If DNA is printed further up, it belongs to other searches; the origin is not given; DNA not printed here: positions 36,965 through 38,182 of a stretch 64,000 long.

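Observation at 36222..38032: Response-regulator receiver domains fused to a NuoE-type [2Fe-2S] subunit and to a GcvH-like domain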

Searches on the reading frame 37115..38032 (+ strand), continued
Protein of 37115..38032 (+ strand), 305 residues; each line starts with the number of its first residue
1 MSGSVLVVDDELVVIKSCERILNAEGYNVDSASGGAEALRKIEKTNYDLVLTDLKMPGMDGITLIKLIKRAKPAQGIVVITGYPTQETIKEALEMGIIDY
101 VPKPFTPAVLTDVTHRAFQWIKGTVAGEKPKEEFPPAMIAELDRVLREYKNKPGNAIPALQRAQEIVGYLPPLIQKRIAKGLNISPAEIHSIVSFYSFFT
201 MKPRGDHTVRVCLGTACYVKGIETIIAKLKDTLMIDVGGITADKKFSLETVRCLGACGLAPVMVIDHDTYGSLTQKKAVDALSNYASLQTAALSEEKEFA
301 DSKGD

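Call 24: search_protein_families(library=pfam, proteins=[P0241, P0242, P0243, P0244, P0245, P0246, P0256, P0265, P0344, P0381], max_evalue=0.001)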
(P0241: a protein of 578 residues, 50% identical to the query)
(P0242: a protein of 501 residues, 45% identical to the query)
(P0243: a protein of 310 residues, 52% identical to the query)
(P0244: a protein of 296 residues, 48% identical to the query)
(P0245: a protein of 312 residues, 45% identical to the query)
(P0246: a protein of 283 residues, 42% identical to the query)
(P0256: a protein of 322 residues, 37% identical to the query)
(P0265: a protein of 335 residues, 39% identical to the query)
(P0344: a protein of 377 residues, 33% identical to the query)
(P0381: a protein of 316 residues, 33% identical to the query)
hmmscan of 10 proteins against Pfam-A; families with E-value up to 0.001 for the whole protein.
P0241 (578 aa): 4 families
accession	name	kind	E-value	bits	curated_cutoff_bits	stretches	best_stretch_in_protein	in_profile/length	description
PF00072.30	Response_reg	-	1.4e-54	183.4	30.2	2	278-387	1-110/111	Response regulator receiver domain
PF01257.25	2Fe-2S_thioredx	-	1.3e-50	171.5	24.8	2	416-552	2-138/145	Thioredoxin-like [2Fe-2S] ferredoxin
PF05198.21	IF3_N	-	0.00032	21.2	26.9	0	293-325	11-42/70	Translation initiation factor IF-3, N-terminal domain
PF23198.2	PDE8A_N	-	0.00084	19.7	29.6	0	294-353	29-89/147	PDE8A-like, N-terminal domain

P0242 (501 aa): 3 families
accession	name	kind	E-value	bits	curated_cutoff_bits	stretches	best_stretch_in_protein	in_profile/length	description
PF00072.30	Response_reg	-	3.9e-41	140.1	30.2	2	7-116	1-110/111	Response regulator receiver domain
PF01257.25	2Fe-2S_thioredx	-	1e-21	77.8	24.8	2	145-208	2-65/145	Thioredoxin-like [2Fe-2S] ferredoxin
PF23198.2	PDE8A_N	-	0.00028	21.2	29.6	0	5-89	10-98/147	PDE8A-like, N-terminal domain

P0243 (310 aa): 2 families
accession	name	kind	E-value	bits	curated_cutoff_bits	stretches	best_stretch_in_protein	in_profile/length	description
PF01257.25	2Fe-2S_thioredx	-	2.9e-35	121.7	24.8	1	145-287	2-144/145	Thioredoxin-like [2Fe-2S] ferredoxin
PF00072.30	Response_reg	-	3.9e-27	95.1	30.2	1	7-116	1-110/111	Response regulator receiver domain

P0244 (296 aa): 2 families
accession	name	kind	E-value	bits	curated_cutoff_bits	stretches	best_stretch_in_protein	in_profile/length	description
PF01257.25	2Fe-2S_thioredx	-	1.4e-47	161.7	24.8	1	146-288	2-144/145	Thioredoxin-like [2Fe-2S] ferredoxin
PF00072.30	Response_reg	-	2.1e-28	99.2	30.2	1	8-117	1-110/111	Response regulator receiver domain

P0245 (312 aa): 2 families
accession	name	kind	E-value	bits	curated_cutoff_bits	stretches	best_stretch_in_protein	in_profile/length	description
PF01257.25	2Fe-2S_thioredx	-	1.4e-44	151.9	24.8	1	169-311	2-144/145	Thioredoxin-like [2Fe-2S] ferredoxin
PF00072.30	Response_reg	-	4e-32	111.1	30.2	1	5-113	1-109/111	Response regulator receiver domain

P0246 (283 aa): 2 families
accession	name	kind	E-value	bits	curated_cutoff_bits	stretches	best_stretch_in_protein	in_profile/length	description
PF01257.25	2Fe-2S_thioredx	-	1.2e-49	168.4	24.8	1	140-282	2-144/145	Thioredoxin-like [2Fe-2S] ferredoxin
PF00072.30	Response_reg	-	1.5e-07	32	30.2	1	5-114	1-110/111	Response regulator receiver domain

P0256 (322 aa): 2 families
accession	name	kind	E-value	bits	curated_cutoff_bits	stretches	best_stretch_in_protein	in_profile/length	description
PF01257.25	2Fe-2S_thioredx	-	1.7e-47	161.4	24.8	1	177-318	2-143/145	Thioredoxin-like [2Fe-2S] ferredoxin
PF00072.30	Response_reg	-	6.1e-28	97.7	30.2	1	20-130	1-111/111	Response regulator receiver domain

P0265 (335 aa): 2 families
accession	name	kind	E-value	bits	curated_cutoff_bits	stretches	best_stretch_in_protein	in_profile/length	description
PF01257.25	2Fe-2S_thioredx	-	5.2e-43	146.8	24.8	1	186-325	4-143/145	Thioredoxin-like [2Fe-2S] ferredoxin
PF00072.30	Response_reg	-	1.1e-27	96.9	30.2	1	6-115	2-111/111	Response regulator receiver domain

P0344 (377 aa): 2 families
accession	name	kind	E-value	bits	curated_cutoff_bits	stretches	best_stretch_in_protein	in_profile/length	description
PF01257.25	2Fe-2S_thioredx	-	4.3e-43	147.1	24.8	1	217-359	1-143/145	Thioredoxin-like [2Fe-2S] ferredoxin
PF00072.30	Response_reg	-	3e-27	95.4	30.2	1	15-124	1-110/111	Response regulator receiver domain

P0381 (316 aa): 2 families
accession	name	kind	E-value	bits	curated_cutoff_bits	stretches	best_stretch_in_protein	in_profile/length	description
PF01257.25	2Fe-2S_thioredx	-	7.9e-44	149.5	24.8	1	158-302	1-144/145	Thioredoxin-like [2Fe-2S] ferredoxin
PF00072.30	Response_reg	-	1.6e-08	35.2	30.2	1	30-117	23-110/111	Response regulator receiver domain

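Call 33: find_encoding_contigs(protein=P0244, flank=10000, max_places=2)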
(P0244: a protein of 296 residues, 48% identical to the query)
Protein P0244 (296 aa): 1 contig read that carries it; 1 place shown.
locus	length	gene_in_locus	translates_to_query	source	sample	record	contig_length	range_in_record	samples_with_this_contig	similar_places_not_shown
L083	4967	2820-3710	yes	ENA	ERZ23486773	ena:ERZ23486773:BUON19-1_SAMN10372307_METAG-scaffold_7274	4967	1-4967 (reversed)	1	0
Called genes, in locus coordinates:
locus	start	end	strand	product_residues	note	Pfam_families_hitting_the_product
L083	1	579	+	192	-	?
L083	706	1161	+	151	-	PF13581:HATPase_c_2, PF02518:HATPase_c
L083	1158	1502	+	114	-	-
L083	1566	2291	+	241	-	PF02811:PHP, PF13263:PHP_C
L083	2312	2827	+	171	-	PF02518:HATPase_c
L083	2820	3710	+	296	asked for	PF00072:Response_reg, PF01257:2Fe-2S_thioredx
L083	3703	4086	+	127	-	-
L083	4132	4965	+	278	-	?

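Call 34: find_encoding_contigs(protein=P0247, flank=10000, max_places=2)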
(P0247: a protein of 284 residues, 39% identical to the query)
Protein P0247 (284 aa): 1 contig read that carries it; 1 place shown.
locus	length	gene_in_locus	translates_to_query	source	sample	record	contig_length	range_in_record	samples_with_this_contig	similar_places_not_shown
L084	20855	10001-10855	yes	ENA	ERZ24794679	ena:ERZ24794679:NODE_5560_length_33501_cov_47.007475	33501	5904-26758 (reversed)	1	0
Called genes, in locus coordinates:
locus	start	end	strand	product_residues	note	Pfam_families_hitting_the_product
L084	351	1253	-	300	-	PF00756:Esterase, PF01738:DLH, PF02230:Abhydrolase_2, PF10503:Esterase_PHB, PF20434:BD-FAE (weak), PF00561:Abhydrolase_1 (faint), PF00326:Peptidase_S9 (weak)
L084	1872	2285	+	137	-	-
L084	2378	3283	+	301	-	PF00892:EamA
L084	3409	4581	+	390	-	-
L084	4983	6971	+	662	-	PF09308:LuxQ-periplasm (faint), PF17201:Cache_3-Cache_2, PF17202:sCache_3_3, PF17203:sCache_3_2 (weak), PF00672:HAMP, PF00512:HisKA, PF02518:HATPase_c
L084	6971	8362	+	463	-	PF00072:Response_reg, PF00158:Sigma54_activat, PF14532:Sigma54_activ_2, PF00004:AAA (weak), PF07728:AAA_5 (weak), PF25601:AAA_lid_14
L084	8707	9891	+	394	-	PF00072:Response_reg, PF06490:FleQ (faint), PF00072:Response_reg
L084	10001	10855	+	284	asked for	PF00072:Response_reg, PF01257:2Fe-2S_thioredx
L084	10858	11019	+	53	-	-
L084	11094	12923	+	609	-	PF01257:2Fe-2S_thioredx (weak), PF01512:Complex1_51K, PF10531:SLBB (faint), PF10589:NADH_4Fe-4S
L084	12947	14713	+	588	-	PF13510:Fer2_4, PF12838:Fer4_7, PF14697:Fer4_21 (weak), PF00037:Fer4 (weak), PF13237:Fer4_10, PF14697:Fer4_21, PF12838:Fer4_7, PF13187:Fer4_9, +6 more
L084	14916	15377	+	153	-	PF02082:Rrf2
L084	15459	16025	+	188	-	-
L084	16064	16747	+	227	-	PF13183:Fer4_8, PF13187:Fer4_9, PF13237:Fer4_10 (weak), PF12838:Fer4_7 (weak), PF13534:Fer4_17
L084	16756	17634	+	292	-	PF02754:CCG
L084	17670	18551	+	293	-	PF00890:FAD_binding_2, PF07992:Pyr_redox_2 (weak), PF12831:FAD_oxidored, PF13450:NAD_binding_8 (weak)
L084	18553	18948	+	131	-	PF07085:DRTGG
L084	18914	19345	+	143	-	PF13581:HATPase_c_2, PF02518:HATPase_c (weak)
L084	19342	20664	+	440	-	PF12797:Fer4_2 (faint), PF12837:Fer4_6 (faint), PF13237:Fer4_10, PF12838:Fer4_7 (weak), PF13187:Fer4_9 (weak), PF00037:Fer4 (weak), PF02906:Fe_hyd_lg_C, PF04060:FeS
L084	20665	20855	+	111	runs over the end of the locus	-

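Call 45: find_encoding_contigs(protein=P0262, flank=8000, max_places=2)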
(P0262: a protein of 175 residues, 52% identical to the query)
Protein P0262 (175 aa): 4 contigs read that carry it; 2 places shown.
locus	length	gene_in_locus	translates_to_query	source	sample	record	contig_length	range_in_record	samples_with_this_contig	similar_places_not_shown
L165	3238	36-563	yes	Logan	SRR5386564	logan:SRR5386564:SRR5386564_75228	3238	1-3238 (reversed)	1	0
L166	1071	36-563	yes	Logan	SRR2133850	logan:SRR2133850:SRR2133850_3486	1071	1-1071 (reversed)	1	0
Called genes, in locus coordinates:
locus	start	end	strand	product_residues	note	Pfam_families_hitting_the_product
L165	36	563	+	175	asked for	PF01257:2Fe-2S_thioredx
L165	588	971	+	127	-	-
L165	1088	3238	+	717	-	?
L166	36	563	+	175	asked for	PF01257:2Fe-2S_thioredx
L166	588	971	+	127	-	-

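Call 46: find_encoding_contigs(protein=P0263, flank=8000, max_places=2)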
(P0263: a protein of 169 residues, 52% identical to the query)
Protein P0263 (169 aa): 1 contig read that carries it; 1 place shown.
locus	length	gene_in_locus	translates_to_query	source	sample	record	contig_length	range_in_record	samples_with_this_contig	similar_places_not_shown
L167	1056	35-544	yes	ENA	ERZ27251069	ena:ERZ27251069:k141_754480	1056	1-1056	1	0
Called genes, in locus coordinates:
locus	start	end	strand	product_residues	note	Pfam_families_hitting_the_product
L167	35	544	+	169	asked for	PF01257:2Fe-2S_thioredx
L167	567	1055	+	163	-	?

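Call 58: predict_structure(alignment_id=A4)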
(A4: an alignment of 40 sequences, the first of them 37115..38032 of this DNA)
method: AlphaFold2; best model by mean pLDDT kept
length: 305 residues; sequences in the alignment: 40
mean_pLDDT: 75.1   pTM: 0.52
mean pLDDT of the five models: 75.1, 73.8, 69.8, 68.9, 67.7
residues with pLDDT >= 90: 82; 70-90: 125; 50-70: 56; < 50: 42
segments of 3 or more residues with pLDDT < 50: 126-131, 197-203, 215-217, 254-261, 288-305
pLDDT, mean of each block of 10 residues (from residue 1): 90 89 95 96 96 91 93 93 70 83 74 87 55 69 92 77 70 87 84 54 60 57 79 80 79 46 60 70 62 35 36
secondary structure, 60 per line:
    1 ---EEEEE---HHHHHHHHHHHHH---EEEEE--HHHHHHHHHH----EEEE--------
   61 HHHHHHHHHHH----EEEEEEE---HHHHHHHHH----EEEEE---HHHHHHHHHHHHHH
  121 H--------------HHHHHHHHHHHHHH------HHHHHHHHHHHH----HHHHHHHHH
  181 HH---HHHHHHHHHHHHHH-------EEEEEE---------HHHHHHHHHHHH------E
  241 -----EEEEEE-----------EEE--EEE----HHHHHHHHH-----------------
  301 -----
elements in order: E4-8 H12-24 E28-32 H35-44 E49-52 H61-71 E76-82 H86-94 E99-103 H107-121 H136-149 H156-167 H172-182 H186-199 E207-212 H222-233 E246-251 E263-265 E268-270 H275-283

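Call 82: search_protein_families(library=pfam, proteins=[L084:12947-14713:+, L084:8707-9891:+, L084:19342-20664:+], max_evalue=0.00001)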
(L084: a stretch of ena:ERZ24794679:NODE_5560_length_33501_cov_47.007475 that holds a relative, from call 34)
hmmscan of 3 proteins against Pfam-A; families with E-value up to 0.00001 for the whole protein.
L084:12947-14713:+ (588 aa): 11 families
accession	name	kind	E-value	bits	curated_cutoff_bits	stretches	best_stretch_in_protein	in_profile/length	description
PF12838.12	Fer4_7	-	4e-19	69.3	27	2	522-567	2-52/52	4Fe-4S dicluster domain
PF13510.11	Fer2_4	-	1e-17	64.4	22.8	1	1-78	3-81/82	2Fe-2S iron-sulfur cluster binding domain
PF00037.32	Fer4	-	1.7e-15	56.5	21.1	2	547-569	2-24/24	4Fe-4S binding domain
PF13187.11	Fer4_9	-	5e-14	52.5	27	1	521-568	1-52/52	4Fe-4S dicluster domain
PF14697.11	Fer4_21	-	1.6e-12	47.8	35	2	515-568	1-57/59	4Fe-4S dicluster domain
PF13484.11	Fer4_16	-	1.7e-12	48.3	30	0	169-241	2-63/66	4Fe-4S double cluster binding domain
PF12837.12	Fer4_6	-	2.6e-12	46.5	25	0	547-568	3-24/24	4Fe-4S binding domain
PF12797.12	Fer4_2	-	5.7e-12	45.2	24.5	0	166-181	7-22/22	4Fe-4S binding domain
PF13237.11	Fer4_10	-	8.8e-12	45.2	25.5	1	516-564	3-53/53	4Fe-4S dicluster domain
PF25160.1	LdpA_Fe-S-bd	-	8e-11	42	27.6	1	526-569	7-44/49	LdpA Fe-S cluster-binding domain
PF13534.11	Fer4_17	-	4.4e-06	27.6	22.2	0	165-182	42-59/61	4Fe-4S dicluster domain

L084:8707-9891:+ (394 aa): 1 family
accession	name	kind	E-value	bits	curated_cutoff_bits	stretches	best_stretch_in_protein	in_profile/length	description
PF00072.30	Response_reg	-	5.7e-64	213.7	30.2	2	281-390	1-110/111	Response regulator receiver domain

L084:19342-20664:+ (440 aa): 8 families
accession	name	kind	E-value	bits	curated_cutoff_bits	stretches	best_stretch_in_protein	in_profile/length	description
PF02906.19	Fe_hyd_lg_C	-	5.9e-31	108.4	22.1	1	88-311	12-244/245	Iron only hydrogenase large subunit, C-terminal domain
PF04060.18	FeS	-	1.7e-13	50.5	23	1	385-417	1-33/33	Putative Fe-S cluster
PF12837.12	Fer4_6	-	1.4e-09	37.8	25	0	45-63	6-24/24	4Fe-4S binding domain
PF00037.32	Fer4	-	2.8e-09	36.8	21.1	0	45-63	5-23/24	4Fe-4S binding domain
PF13237.11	Fer4_10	-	3.4e-09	36.9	25.5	1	12-58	2-52/53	4Fe-4S dicluster domain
PF12838.12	Fer4_7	-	9.2e-08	32.9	27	0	18-62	1-52/52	4Fe-4S dicluster domain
PF13187.11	Fer4_9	-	7.1e-07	29.6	27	1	18-63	1-52/52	4Fe-4S dicluster domain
PF12797.12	Fer4_2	-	1.5e-06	28.2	24.5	0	42-59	4-21/22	4Fe-4S binding domain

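Call 88: find_encoding_contigs(protein=P0318, flank=8000, max_places=2)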
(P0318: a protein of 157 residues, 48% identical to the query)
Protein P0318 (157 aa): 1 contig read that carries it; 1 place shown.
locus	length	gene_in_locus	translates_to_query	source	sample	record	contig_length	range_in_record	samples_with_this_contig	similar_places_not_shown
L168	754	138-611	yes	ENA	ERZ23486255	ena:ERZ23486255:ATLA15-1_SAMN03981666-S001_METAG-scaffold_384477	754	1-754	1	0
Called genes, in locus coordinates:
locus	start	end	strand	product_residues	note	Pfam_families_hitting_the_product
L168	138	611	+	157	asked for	PF01257:2Fe-2S_thioredx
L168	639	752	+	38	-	?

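Call 89: find_encoding_contigs(protein=P0306, flank=8000, max_places=2)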
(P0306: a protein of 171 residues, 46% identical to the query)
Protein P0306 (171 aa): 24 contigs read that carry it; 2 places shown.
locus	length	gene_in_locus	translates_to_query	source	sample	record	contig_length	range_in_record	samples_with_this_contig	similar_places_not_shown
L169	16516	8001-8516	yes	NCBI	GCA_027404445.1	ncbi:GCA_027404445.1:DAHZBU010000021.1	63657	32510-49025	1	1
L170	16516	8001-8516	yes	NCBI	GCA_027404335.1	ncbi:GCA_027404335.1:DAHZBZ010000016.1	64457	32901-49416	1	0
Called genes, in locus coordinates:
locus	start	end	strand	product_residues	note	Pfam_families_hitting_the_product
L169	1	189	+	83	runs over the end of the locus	-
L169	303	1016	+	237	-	PF13353:Fer4_12 (weak), PF04055:Radical_SAM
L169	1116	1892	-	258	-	PF00106:adh_short, PF08659:KR, PF13561:adh_short_C2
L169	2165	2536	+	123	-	-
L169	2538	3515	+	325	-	PF00571:CBS, PF13581:HATPase_c_2 (weak), PF02518:HATPase_c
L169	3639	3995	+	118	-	PF00507:Oxidored_q4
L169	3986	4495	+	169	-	PF01058:Oxidored_q6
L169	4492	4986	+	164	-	PF00329:Complex1_30kDa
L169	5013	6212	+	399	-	PF00346:Complex1_49kDa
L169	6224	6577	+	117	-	PF07085:DRTGG (weak)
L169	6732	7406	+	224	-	PF02811:PHP (weak), PF13263:PHP_C (weak)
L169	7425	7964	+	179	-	PF02518:HATPase_c, PF13589:HATPase_c_3 (weak)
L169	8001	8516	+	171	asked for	PF01257:2Fe-2S_thioredx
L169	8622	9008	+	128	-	-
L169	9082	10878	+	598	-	PF01257:2Fe-2S_thioredx (weak), PF12837:Fer4_6 (faint), PF01512:Complex1_51K, PF10589:NADH_4Fe-4S, PF13187:Fer4_9 (faint), PF00037:Fer4 (weak), PF12838:Fer4_7 (weak), PF14697:Fer4_21 (weak)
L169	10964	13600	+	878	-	PF00111:Fer2 (weak), PF13510:Fer2_4, PF10588:NADH-G_4Fe-4S_3, PF22117:Fer4_Nqo3, PF12838:Fer4_7, PF04879:Molybdop_Fe4S4, PF00384:Molybdopterin, PF01568:Molydop_binding, +3 more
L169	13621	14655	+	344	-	PF00146:NADHdh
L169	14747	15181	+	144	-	PF13183:Fer4_8 (faint), PF13534:Fer4_17 (faint), PF14697:Fer4_21 (faint), PF12797:Fer4_2 (faint), PF13237:Fer4_10 (weak), PF12838:Fer4_7, PF13187:Fer4_9 (weak), PF00037:Fer4, +2 more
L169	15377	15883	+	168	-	PF00499:Oxidored_q3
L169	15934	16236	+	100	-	PF00420:Oxidored_q2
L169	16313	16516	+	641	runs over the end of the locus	PF00662:Proton_antipo_N, PF00361:Proton_antipo_M, PF01010:Proton_antipo_C (faint)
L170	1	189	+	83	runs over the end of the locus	-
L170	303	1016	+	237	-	PF13353:Fer4_12 (weak), PF04055:Radical_SAM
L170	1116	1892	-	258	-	PF00106:adh_short, PF08659:KR, PF13561:adh_short_C2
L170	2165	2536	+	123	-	-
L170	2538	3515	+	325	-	PF00571:CBS, PF13581:HATPase_c_2 (weak), PF02518:HATPase_c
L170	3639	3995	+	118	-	PF00507:Oxidored_q4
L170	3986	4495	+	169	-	PF01058:Oxidored_q6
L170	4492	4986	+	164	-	PF00329:Complex1_30kDa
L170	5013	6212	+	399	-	PF00346:Complex1_49kDa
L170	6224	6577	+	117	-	PF07085:DRTGG (weak)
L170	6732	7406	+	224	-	PF02811:PHP (weak), PF13263:PHP_C (weak)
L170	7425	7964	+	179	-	PF02518:HATPase_c, PF13589:HATPase_c_3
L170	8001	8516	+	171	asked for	PF01257:2Fe-2S_thioredx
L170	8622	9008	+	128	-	-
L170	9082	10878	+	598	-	PF01257:2Fe-2S_thioredx (weak), PF12837:Fer4_6 (faint), PF01512:Complex1_51K, PF10589:NADH_4Fe-4S, PF13187:Fer4_9 (faint), PF00037:Fer4 (weak), PF12838:Fer4_7 (weak), PF14697:Fer4_21 (weak)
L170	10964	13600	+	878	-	PF00111:Fer2 (weak), PF13510:Fer2_4, PF10588:NADH-G_4Fe-4S_3, PF22117:Fer4_Nqo3, PF12838:Fer4_7, PF04879:Molybdop_Fe4S4, PF00384:Molybdopterin, PF01568:Molydop_binding, +3 more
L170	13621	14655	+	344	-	PF00146:NADHdh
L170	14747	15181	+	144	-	PF13183:Fer4_8 (faint), PF13534:Fer4_17 (faint), PF14697:Fer4_21 (faint), PF12797:Fer4_2 (faint), PF13237:Fer4_10 (weak), PF12838:Fer4_7, PF13187:Fer4_9 (weak), PF00037:Fer4, +2 more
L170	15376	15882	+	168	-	PF00499:Oxidored_q3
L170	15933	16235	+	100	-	PF00420:Oxidored_q2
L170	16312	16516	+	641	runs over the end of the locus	PF00662:Proton_antipo_N, PF00361:Proton_antipo_M, PF01010:Proton_antipo_C (faint)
